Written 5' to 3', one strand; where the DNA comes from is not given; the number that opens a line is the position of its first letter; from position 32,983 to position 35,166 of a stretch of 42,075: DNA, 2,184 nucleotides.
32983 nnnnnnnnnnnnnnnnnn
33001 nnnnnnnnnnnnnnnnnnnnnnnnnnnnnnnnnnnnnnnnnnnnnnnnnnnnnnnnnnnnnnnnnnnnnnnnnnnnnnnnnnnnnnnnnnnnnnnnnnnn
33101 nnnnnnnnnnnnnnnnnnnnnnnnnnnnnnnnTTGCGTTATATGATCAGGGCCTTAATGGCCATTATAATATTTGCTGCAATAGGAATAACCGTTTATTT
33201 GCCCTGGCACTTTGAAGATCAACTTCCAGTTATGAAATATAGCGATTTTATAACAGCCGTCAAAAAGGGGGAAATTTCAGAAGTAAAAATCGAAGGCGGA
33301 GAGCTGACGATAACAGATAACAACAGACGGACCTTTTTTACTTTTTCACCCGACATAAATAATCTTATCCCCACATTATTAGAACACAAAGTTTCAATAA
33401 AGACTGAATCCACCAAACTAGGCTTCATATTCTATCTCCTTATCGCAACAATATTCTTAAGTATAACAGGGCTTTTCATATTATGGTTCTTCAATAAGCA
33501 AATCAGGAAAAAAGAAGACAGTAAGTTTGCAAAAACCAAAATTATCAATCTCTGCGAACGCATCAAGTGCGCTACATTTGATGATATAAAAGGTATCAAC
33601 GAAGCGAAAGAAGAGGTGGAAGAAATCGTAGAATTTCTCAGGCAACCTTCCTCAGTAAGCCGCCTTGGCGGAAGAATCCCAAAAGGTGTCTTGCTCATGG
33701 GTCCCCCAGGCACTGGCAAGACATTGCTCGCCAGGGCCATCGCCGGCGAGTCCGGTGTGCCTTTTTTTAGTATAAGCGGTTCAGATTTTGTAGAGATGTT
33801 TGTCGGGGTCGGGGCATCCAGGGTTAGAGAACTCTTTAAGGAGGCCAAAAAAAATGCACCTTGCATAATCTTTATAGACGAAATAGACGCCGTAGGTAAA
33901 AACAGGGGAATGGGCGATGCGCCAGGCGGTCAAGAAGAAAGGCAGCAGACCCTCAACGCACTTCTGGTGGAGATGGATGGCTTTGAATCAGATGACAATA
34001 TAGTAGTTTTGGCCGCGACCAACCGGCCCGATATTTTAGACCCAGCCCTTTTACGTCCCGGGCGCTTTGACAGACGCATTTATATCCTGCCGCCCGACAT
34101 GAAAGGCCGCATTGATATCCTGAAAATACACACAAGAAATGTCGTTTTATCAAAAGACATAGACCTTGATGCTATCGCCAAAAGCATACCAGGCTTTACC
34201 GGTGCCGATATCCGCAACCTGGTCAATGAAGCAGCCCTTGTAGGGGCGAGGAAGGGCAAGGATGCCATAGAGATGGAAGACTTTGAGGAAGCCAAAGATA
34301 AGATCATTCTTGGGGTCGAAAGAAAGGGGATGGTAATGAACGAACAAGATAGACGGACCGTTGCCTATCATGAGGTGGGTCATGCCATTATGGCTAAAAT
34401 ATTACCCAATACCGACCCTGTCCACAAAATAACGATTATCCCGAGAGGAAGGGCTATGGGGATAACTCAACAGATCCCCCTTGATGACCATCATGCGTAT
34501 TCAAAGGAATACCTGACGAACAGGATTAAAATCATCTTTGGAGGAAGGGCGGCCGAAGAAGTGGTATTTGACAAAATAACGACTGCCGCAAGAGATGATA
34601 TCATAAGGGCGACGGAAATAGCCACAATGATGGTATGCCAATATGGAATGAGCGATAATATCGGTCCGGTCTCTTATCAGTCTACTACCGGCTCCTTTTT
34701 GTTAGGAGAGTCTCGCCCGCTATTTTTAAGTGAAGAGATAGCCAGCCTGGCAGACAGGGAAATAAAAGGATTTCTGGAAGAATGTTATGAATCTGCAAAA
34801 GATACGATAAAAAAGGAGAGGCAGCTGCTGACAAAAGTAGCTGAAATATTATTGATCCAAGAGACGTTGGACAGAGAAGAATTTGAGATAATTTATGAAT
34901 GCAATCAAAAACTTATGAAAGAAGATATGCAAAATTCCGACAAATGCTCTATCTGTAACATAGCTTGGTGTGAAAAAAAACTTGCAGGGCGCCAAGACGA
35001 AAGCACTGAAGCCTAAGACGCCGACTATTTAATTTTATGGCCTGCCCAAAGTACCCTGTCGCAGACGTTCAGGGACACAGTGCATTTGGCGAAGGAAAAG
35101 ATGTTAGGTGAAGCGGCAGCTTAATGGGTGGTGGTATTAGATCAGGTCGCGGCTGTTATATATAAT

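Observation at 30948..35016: Candidate uncharacterised module: HspR-like MerR regulator with a double PCWE Cys motif, two tandem small glycine-zipper membrane proteins, and a divergent FtsH paralogue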

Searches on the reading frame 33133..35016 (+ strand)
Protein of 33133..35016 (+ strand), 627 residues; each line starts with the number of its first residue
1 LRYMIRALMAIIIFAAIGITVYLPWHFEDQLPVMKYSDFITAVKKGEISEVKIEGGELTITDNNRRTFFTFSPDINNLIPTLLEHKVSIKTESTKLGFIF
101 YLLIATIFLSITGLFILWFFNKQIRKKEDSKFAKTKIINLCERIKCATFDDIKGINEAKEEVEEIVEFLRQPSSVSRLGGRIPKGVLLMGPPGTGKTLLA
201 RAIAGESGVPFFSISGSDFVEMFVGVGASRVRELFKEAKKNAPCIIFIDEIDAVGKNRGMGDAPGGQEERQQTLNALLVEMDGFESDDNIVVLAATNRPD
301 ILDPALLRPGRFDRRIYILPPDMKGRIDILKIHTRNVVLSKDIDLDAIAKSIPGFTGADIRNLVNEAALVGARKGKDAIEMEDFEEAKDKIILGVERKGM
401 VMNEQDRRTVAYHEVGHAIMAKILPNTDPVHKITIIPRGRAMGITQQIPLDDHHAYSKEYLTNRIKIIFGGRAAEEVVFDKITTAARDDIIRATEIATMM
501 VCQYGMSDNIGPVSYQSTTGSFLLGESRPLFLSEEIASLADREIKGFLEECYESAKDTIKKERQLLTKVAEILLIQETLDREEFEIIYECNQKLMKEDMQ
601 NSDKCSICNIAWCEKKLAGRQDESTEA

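Call 3: search_protein_families(library=pfam, proteins=[window:33133-35016:+], max_evalue=0.1)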
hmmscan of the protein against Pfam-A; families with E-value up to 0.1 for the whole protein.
window:33133-35016:+ (627 aa): 20 families
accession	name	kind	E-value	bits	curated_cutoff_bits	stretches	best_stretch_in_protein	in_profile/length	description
PF01434.24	Peptidase_M41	-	1.2e-63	214.8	29.9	1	400-586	1-190/191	Peptidase family M41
PF00004.35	AAA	-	2.3e-48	164.4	21.2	1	186-318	1-129/131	ATPase family associated with various cellular activities (AAA)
PF17862.7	AAA_lid_3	-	2.8e-14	52.8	27.2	1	342-386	1-45/45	AAA+ lid domain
PF06480.20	FtsH_ext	-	4.4e-07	30.5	25.5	1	11-92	6-101/103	FtsH Extracellular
PF06068.19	TIP49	-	9.9e-06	25.4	23.8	1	154-220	28-89/347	TIP49 P-loop domain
PF07728.20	AAA_5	-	2.4e-05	24.8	22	1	185-255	1-79/139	AAA domain (dynein-related subfamily)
PF13191.12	AAA_16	-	8.9e-05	23.5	32.6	1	183-204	24-45/167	AAA ATPase domain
PF05496.18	RuvB_N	-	0.0002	21.6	27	1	181-252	31-94/159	Holliday junction DNA helicase RuvB P-loop domain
PF13173.12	AAA_14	-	0.00073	20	27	1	186-254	5-74/129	AAA domain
PF13401.12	AAA_22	-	0.0033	18.2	27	0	186-207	8-29/130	AAA domain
PF20720.3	nSTAND3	-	0.0045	17.1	27.2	1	186-259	20-80/155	Novel STAND NTPase 3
PF13521.12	AAA_28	-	0.0055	17.4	27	1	186-212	2-28/164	AAA domain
PF01695.23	IstB_IS21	-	0.012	15.5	24.1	1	185-206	94-115/238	IstB-like ATP binding protein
PF07724.20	AAA_2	-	0.013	16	27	0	187-256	7-89/166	AAA domain (Cdc48 subfamily)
PF13671.12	AAA_33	-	0.02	15.7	27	1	186-230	2-44/143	AAA domain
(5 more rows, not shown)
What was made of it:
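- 33133..35016 (+): FtsH-clade AAA+/M41 zinc protease (627 aa). It belongs to a paralogue clade linked to the small-protein arrays. Pfam FtsH_ext, AAA, AAA_lid_3 and Peptidase_M41 (call 3).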

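Call 4: search_protein_families(library=ncbifam, proteins=[window:33133-35016:+], max_evalue=0.1)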
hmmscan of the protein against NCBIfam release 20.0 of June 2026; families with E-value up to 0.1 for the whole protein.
window:33133-35016:+ (627 aa): 45 families (the best 25 are shown)
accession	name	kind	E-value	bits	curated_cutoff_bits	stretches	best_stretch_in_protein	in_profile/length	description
TIGR01241.2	FtsH_fam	equivalog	1.1e-219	731.2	600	1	15-584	7-598/598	ATP-dependent zinc metalloprotease FtsH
NF008004.0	PRK10733.1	equivalog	6.4e-177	589.4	1008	1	32-583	30-588/644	ATP-dependent zinc metalloprotease FtsH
NF003069.1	PRK03992.1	subfamily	1.8e-90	303.8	500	1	134-392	116-373/379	proteasome-activating nucleotidase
TIGR01242.2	TIGR01242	subfamily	6.6e-87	291.8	500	1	147-393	111-357/362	proteasome-activating nucleotidase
TIGR01243.1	CDC48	subfamily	1.7e-77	261.4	802.65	1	147-393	450-694/733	CDC48 family AAA ATPase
NF047747.1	PrtsmActNtasePan2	equivalog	3.6e-73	247.1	700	1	136-391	138-392/397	proteasome-activating nucleotidase Pan2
NF047748.1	PrtsmActNtasePan1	equivalog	9.1e-70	235.7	750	1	133-391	132-389/405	proteasome-activating nucleotidase Pan1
NF041006.2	cell_div_CdvC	equivalog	6e-43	147.2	650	1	138-372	92-323/370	cell division protein CdvC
TIGR03689.1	pup_AAA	equivalog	9.5e-38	130.2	504.75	1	143-339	175-383/512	proteasome ATPase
NF042959.1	IteA_antiphage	equivalog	2.4e-35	122.4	510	1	157-372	99-305/367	anti-phage ATPase IteA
NF003229.0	PRK04195.1-5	equivalog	4.3e-09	35.6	280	1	140-257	7-118/413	replication factor C large subunit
NF003230.0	PRK04195.1-6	equivalog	3.2e-07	29.4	441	1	140-255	4-110/494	replication factor C large subunit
TIGR03922.1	T7SS_EccA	equivalog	7.1e-07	28.1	466.65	1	151-300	277-427/557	type VII secretion AAA-ATPase EccA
TIGR00390.1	hslU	equivalog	8.1e-07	28.3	362.45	1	182-238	46-104/441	ATP-dependent protease ATPase subunit HslU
NF003233.0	PRK04195.2-3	equivalog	1.6e-06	27.3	471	1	142-258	5-112/504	replication factor C large subunit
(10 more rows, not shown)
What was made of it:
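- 33133..35016 (+): TIGR01241 731 bits (call 4).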

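Call 41: find_related_loci(query=window:33133-35013:+, collection=genome_contigs, flank=6000)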
Query window:33133-35013:+ (627 aa) in genome_contigs; peptide patterns used: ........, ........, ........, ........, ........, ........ (x = any residue, [..] = any of these).
259 stretches matched a pattern; 199 encode a relative of the query (tblastn E <= 1e-3); the best 80 are kept; 80 distinct loci.
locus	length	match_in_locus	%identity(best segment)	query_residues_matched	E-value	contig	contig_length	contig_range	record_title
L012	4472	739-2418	53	34-590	0e+0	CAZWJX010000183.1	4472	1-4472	MAG TPA_asm: uncultured Syntrophobacterales bacterium isolate binchicken_co1_112 genome assembly, contig: NODE_9848_leng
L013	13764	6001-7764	51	36-613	0e+0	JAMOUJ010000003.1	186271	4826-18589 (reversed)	MAG: Candidatus Aminicenantes bacterium isolate PIR-30_maxbin2_scaf2bin.175 PIR-30_scaffold_16_c1, whole genome shotgun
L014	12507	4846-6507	54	36-587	0e+0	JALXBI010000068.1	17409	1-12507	MAG: Candidatus Aminicenantes bacterium isolate T2_metabat2_scaf2bin.089 T2_NODE_3116_length_17409_cov_2.389307, whole g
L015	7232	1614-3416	50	11-608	0e+0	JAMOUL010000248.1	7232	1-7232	MAG: Candidatus Aminicenantes bacterium isolate PIR-30_maxbin2_scaf2bin.183 PIR-30_scaffold_4391_c1, whole genome shotgu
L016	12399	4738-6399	54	36-587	0e+0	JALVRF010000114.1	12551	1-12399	MAG: Candidatus Aminicenantes bacterium isolate A3_metabat2_scaf2bin.131 A3_NODE_3673_length_12551_cov_12.147135, whole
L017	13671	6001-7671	54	36-589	0e+0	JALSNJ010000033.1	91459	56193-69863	MAG: Candidatus Aminicenantes bacterium isolate 356-284_maxbin2_scaf2bin.220 356-284_scaffold_49_c1, whole genome shotgu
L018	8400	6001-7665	53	34-587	0e+0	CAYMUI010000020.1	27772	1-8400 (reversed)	MAG TPA_asm: uncultured Desulfobacterales bacterium isolate binchicken_co219_62 genome assembly, contig: k141_617457, wh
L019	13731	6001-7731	51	3-585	0e+0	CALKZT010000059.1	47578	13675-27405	MAG: uncultured bacterium isolate L1_Bin_Bin_51_1 genome assembly, contig: c_000001337002, whole genome shotgun sequence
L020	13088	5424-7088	52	34-587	0e+0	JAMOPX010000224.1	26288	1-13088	MAG: Desulfobacterales bacterium isolate 4559-240_metabat2_scaf2bin.002 4559-240_scaffold_890_c1, whole genome shotgun s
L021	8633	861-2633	50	11-596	0e+0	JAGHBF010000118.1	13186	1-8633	MAG: Candidatus Aminicenantes bacterium isolate AUK249 PB_MBMC_203_c_000000000138, whole genome shotgun sequence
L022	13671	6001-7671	53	34-588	0e+0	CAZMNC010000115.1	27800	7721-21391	MAG TPA_asm: uncultured Desulfobacterales bacterium isolate binchicken_co219_457 genome assembly, contig: k141_1064475,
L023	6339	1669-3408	50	1-583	0e+0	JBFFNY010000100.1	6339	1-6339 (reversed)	MAG: Desulfurivibrionaceae bacterium isolate Mix_mud18.2022.04.89 k141_1222209_length_6339_cov_71.2715, whole genome sho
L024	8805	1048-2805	50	34-587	0e+0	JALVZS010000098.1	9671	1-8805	MAG: bacterium isolate T10_metabat1_scaf2bin.053 T10_NODE_3200_length_9671_cov_6.057523, whole genome shotgun sequence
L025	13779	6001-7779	52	7-591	0e+0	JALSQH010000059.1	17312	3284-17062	MAG: bacterium isolate 356-284_metabat2_scaf2bin.127 356-284_scaffold_1525_c1, whole genome shotgun sequence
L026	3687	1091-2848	50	28-587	0e+0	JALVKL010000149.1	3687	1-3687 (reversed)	MAG: bacterium isolate A1_metabat2_scaf2bin.157 A1_NODE_35135_length_3687_cov_30.620506, whole genome shotgun sequence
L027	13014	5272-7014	50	1-583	0e+0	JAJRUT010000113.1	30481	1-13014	MAG: Deltaproteobacteria bacterium isolate Dive96_bin10.216 k141_4286426, whole genome shotgun sequence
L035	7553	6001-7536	53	1-515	6e-180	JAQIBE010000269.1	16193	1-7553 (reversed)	MAG: Desulfobulbaceae bacterium isolate GH16 k119_80167, whole genome shotgun sequence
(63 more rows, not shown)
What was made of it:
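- Tried and rejected: It returned mostly housekeeping FtsH from many phyla (call 41).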

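Call 68: search_protein_families(library=padloc, proteins=[window:33133-35016:+], max_evalue=0.01)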
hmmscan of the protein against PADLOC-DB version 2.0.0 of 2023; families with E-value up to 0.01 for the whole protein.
window:33133-35016:+ (627 aa): 7 families
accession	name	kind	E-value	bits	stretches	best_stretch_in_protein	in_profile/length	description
PDLC02196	IetA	-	7.3e-38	129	1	156-384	95-314/374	-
PDLC04232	IetA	-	2.8e-32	110.4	1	140-365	73-290/330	-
PDLC02195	IetA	-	4.2e-31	106.6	1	157-367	111-312/395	-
PDLC04231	IetA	-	9e-22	76.1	1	158-315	93-241/262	-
PDLC00914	TRIP13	-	2.3e-12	45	1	185-387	73-288/302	TRIP13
PDLC00915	TRIP13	-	7.8e-12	43.2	1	186-371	66-269/302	TRIP13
PDLC04140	mad8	-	0.0038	14.8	0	186-206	30-50/314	mads_8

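Call 69: search_solved_structures(query=window:33133-35013:+, max_evalue=1e-50)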
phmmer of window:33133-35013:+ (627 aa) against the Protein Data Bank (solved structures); distinct sequences matched with E-value up to 1e-50: 198 (the best 60 are shown).
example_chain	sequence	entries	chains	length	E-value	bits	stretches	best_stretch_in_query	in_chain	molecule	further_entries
7tdo_A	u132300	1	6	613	7.7e-169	565.9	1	25-587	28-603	ATP-dependent zinc metalloprotease FtsH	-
7vhp_A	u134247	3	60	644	1.2e-165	555.5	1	12-585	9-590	ATP-dependent zinc metalloprotease FtsH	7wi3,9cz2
7wi4_A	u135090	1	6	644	7.2e-165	552.8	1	12-585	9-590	ATP-dependent zinc metalloprotease FtsH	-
2ce7_A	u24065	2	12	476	1.2e-164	552.1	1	145-587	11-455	CELL DIVISION PROTEIN FTSH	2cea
3kds_E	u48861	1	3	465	9.2e-164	549.2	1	145-587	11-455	Cell division protein FtsH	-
6gcn_A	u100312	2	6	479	2.7e-163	547.6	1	147-589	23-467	ATP-dependent zinc metalloprotease FtsH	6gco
4ww0_A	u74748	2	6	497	4.7e-162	543.5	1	146-604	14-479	ATP-dependent zinc metalloprotease FtsH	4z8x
8vw9_A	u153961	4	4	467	4.4e-160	537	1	145-587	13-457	ATP-dependent zinc metalloprotease FtsH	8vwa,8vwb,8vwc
2dhr_A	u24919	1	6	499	2.9e-153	514.5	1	132-589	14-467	FtsH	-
4eiw_A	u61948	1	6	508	3e-153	514.4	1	132-589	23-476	ATP-dependent zinc metalloprotease FtsH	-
7zbh_A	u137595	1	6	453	2e-146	491.9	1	147-584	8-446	ATP-dependent zinc metalloprotease FtsH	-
6nyy_A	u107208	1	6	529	1.6e-133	449.3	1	148-584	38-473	AFG3-like protein 2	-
6az0_A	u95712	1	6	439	3.7e-121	408.5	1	149-589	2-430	Mitochondrial inner membrane i-AAA protease supercomplex subunit YME1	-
7wub_C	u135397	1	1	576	5.9e-120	404.5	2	149-384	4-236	Transitional endoplasmic reticulum ATPase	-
7wub_D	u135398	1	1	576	7.6e-120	404.1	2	149-384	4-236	Transitional endoplasmic reticulum ATPase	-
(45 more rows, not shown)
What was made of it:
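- On FtsH (TIGR01241 / MEROPS M41): Best PDB matches are FtsH of Thermotoga and E. coli, E 1e-165 to 1e-169 (call 69).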

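Call 89: search_protein_families(library=pfam, proteins=[L020:7107-7964:+, L020:7948-8703:+, L020:3974-5224:-, L023:50-1579:+, L023:4309-4962:+, L027:3410-5182:+, L027:1671-3413:+, L035:4043-5821:+, L035:2319-4046:+, L027:8719-9705:+], max_evalue=0.00001)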
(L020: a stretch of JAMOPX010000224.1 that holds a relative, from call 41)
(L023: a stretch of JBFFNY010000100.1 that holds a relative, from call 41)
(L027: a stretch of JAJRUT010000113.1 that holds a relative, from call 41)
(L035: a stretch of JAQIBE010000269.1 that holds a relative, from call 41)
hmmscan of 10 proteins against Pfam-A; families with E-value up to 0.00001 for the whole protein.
L020:7107-7964:+ (285 aa): 1 family
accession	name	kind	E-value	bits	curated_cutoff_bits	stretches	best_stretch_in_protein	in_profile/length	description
PF00809.28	Pterin_bind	-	2.4e-89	299.6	25.5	1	21-261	1-244/244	Pterin binding enzyme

L020:7948-8703:+ (251 aa): 1 family
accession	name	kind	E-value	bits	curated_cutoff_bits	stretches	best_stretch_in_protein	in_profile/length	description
PF03309.20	Pan_kinase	-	1.4e-61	208.4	24.7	1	2-201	1-205/205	Type III pantothenate kinase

L020:3974-5224:- (416 aa): 1 family
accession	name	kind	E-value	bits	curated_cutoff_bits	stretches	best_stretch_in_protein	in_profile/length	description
PF07670.19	Gate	-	8.1e-21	74.9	29.6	2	49-159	2-99/104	Nucleoside recognition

L023:50-1579:+ (509 aa): 7 families
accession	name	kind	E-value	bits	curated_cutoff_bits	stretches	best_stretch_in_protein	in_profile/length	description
PF00158.32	Sigma54_activat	-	2.6e-68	229.4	20.2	1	192-358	1-167/168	Sigma-54 interaction domain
PF25601.1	AAA_lid_14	-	2.2e-26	91.9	27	1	364-448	1-85/87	AAA+ ATPase lid domain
PF14532.12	Sigma54_activ_2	-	1.5e-20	74.3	25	1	194-363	2-138/138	Sigma-54 interaction domain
PF02954.25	HTH_8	-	3.7e-12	46.2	22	1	460-495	6-41/42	Bacterial regulatory protein, Fis family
PF08448.16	PAS_4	-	6.5e-11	42.9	23.1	1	69-176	1-107/110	PAS fold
PF13426.13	PAS_9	-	7.8e-09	36.2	27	1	75-175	3-102/103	PAS domain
PF07728.20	AAA_5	-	7.4e-06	26.4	22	0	216-335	2-124/139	AAA domain (dynein-related subfamily)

L023:4309-4962:+ (217 aa): 1 family
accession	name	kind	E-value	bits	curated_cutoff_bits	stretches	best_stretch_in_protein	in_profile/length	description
PF14522.11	Cytochrome_C7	-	6e-06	26.4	24.8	0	84-136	1-67/67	Cytochrome c7 and related cytochrome c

L027:3410-5182:+ (590 aa): 7 families
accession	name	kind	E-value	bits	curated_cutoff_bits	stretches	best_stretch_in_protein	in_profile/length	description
PF00158.32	Sigma54_activat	-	8.2e-68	227.8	20.2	1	275-441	1-167/168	Sigma-54 interaction domain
PF00072.30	Response_reg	-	5e-27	94.7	30.2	1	11-120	1-109/111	Response regulator receiver domain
PF25601.1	AAA_lid_14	-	3.7e-24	84.8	27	1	447-524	1-78/87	AAA+ ATPase lid domain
PF14532.12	Sigma54_activ_2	-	8.3e-20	71.9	25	1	277-446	2-138/138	Sigma-54 interaction domain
PF02954.25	HTH_8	-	2.6e-12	46.7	22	1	545-580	6-41/42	Bacterial regulatory protein, Fis family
PF08448.16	PAS_4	-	2.1e-09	38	23.1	1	152-260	1-108/110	PAS fold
PF13426.13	PAS_9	-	1.3e-06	29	27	1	159-258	4-102/103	PAS domain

L027:1671-3413:+ (580 aa): 4 families
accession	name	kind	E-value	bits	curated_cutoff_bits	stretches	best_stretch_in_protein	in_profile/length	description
PF08448.16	PAS_4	-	3e-19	69.7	23.1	1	122-174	58-109/110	PAS fold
PF02518.31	HATPase_c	-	3.5e-18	66.5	26.4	1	455-571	2-109/111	Histidine kinase-, DNA gyrase B-, and HSP90-like ATPase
PF00512.31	HisKA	-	1e-16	61.1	26.9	1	346-408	3-65/66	His Kinase A (phospho-acceptor) domain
PF13426.13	PAS_9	-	2.4e-09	37.9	27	0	65-172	2-103/103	PAS domain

L035:4043-5821:+ (592 aa): 8 families
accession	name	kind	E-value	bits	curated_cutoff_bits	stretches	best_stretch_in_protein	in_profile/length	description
PF00158.32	Sigma54_activat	-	3.4e-68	229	20.2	1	275-441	1-167/168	Sigma-54 interaction domain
PF00072.30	Response_reg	-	7.5e-26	90.9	30.2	1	11-120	1-109/111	Response regulator receiver domain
PF25601.1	AAA_lid_14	-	1e-24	86.6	27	1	447-528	1-82/87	AAA+ ATPase lid domain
PF14532.12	Sigma54_activ_2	-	3.5e-21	76.3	25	1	277-446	2-138/138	Sigma-54 interaction domain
PF08448.16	PAS_4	-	1.2e-13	51.6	23.1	1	152-261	1-109/110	PAS fold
PF02954.25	HTH_8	-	2.6e-12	46.7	22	1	543-578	6-41/42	Bacterial regulatory protein, Fis family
PF13426.13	PAS_9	-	3.9e-10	40.4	27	1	158-259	3-103/103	PAS domain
PF07728.20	AAA_5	-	8.9e-06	26.2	22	0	299-417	2-123/139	AAA domain (dynein-related subfamily)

L035:2319-4046:+ (575 aa): 5 families
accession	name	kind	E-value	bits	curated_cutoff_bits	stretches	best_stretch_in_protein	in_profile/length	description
PF08448.16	PAS_4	-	1.2e-19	70.9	23.1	2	55-169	1-109/110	PAS fold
PF02518.31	HATPase_c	-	1.4e-17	64.5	26.4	1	451-565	3-108/111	Histidine kinase-, DNA gyrase B-, and HSP90-like ATPase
PF00512.31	HisKA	-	6.3e-15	55.4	26.9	1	341-404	3-66/66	His Kinase A (phospho-acceptor) domain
PF13426.13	PAS_9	-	3.8e-09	37.2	27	0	231-323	3-103/103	PAS domain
PF13188.13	PAS_8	-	9.5e-06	25.8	21.8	0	50-81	2-33/65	PAS domain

L027:8719-9705:+ (328 aa): 8 families
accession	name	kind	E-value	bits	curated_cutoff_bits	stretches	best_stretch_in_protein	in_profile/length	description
PF13247.11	Fer4_11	-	1.5e-19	70.5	26.2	1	134-229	7-100/100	4Fe-4S dicluster domain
PF13237.11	Fer4_10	-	1.7e-11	44.3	25.5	1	162-220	2-53/53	4Fe-4S dicluster domain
PF12838.12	Fer4_7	-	3.2e-11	44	27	0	69-153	1-52/52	4Fe-4S dicluster domain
PF13187.11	Fer4_9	-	2.9e-10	40.4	27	1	169-223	2-51/52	4Fe-4S dicluster domain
PF12797.12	Fer4_2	-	7e-10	38.6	24.5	0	161-181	2-22/22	4Fe-4S binding domain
PF12837.12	Fer4_6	-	2.7e-08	33.8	25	0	163-183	3-23/24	4Fe-4S binding domain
PF00037.32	Fer4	-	6.4e-07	29.4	21.1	0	162-181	1-20/24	4Fe-4S binding domain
PF10518.14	TAT_signal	-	3e-06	27.3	22.7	1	22-41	1-20/21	TAT (twin-arginine translocation) pathway signal sequence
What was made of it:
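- On Housekeeping FtsH orthologue (ftsH-folP type locus): L020, which lies outside the clade, has ftsH-folP-coaX (call 89).
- The FtsH outgroups L023 and L027 keep cytochrome or Fer4 neighbours without small genes (call 89).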
